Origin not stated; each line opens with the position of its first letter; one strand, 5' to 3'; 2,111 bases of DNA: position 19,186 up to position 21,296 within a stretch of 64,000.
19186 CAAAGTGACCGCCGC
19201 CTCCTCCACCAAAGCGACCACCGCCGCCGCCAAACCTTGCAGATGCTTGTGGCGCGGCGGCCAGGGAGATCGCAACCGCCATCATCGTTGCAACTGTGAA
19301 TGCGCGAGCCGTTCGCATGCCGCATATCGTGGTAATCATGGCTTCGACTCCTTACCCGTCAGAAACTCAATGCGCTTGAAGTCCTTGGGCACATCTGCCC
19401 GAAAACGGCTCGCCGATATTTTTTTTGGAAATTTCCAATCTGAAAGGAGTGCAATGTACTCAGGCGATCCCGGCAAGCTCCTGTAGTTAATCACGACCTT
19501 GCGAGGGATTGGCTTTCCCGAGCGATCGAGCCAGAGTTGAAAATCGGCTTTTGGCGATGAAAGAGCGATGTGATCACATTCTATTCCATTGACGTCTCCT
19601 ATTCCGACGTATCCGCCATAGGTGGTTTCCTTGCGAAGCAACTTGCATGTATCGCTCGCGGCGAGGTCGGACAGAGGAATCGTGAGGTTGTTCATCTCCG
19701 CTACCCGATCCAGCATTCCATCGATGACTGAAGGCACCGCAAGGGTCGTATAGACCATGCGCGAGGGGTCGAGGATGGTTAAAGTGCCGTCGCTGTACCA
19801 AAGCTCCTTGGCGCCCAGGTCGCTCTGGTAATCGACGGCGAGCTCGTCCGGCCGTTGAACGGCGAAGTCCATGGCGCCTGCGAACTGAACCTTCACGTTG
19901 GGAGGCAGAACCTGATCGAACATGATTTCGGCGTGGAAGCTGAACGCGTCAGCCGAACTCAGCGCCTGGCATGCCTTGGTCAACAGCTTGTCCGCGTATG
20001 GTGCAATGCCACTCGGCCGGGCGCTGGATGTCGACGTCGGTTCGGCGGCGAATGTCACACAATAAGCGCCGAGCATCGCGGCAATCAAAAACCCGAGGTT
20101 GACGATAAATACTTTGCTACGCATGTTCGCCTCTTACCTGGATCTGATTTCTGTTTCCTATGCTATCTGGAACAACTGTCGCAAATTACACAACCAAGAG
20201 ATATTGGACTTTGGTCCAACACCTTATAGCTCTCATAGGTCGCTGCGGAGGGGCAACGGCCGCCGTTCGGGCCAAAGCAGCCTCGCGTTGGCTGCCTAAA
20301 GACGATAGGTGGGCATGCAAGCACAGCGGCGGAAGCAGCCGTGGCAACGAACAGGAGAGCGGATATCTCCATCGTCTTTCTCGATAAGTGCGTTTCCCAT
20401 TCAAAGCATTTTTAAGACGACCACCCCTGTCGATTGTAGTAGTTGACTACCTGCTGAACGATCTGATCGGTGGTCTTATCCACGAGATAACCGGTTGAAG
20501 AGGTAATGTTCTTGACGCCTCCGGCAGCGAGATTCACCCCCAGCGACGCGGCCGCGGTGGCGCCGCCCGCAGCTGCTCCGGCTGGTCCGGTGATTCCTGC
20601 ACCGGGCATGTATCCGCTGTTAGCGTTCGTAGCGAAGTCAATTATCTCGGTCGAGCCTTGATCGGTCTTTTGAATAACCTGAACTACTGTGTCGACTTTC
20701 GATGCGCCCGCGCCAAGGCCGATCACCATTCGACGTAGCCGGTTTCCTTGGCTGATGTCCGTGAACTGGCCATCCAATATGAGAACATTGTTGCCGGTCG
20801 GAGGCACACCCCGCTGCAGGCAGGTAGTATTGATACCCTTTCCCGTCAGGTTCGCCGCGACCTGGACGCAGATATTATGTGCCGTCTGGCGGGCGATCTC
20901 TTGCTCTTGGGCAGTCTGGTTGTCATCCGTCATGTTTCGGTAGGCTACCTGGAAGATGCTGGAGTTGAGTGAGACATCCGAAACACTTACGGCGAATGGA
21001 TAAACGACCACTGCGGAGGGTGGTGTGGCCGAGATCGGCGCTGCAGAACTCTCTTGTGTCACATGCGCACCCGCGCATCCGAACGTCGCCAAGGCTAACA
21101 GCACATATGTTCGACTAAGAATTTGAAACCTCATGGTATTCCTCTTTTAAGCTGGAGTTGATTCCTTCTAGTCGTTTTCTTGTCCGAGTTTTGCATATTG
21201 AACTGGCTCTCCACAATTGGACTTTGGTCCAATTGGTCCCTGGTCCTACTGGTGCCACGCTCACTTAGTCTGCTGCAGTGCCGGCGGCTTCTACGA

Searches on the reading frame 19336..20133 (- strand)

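Call 66: search_protein_families(library=pfam, proteins=[window:19336-20133:-], max_evalue=0.0001)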
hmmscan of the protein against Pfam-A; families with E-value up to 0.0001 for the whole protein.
window:19336-20133:- (265 aa): 1 family
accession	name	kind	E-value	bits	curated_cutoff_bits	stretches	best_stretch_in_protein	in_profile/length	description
PF09865.15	DUF2092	-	1.4e-56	191.6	21.2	1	47-258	1-212/212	Predicted periplasmic protein (DUF2092)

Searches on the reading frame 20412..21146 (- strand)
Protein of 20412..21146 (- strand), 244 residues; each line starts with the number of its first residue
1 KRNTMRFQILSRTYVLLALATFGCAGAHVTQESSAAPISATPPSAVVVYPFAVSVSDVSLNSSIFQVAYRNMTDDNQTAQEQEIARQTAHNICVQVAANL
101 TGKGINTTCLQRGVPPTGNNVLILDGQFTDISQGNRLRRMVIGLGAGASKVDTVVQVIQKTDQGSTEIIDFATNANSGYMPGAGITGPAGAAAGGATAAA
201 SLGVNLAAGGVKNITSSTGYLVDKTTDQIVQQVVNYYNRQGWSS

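Call 66: search_protein_families(library=pfam, proteins=[window:20412-21146:-], max_evalue=0.0001)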
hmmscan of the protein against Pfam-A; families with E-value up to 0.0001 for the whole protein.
window:20412-21146:- (244 aa): 1 family
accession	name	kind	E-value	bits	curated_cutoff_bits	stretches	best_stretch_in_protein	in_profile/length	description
PF14366.11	DUF4410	-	1.3e-18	67.6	26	1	46-194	1-120/120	Domain of unknown function (DUF4410)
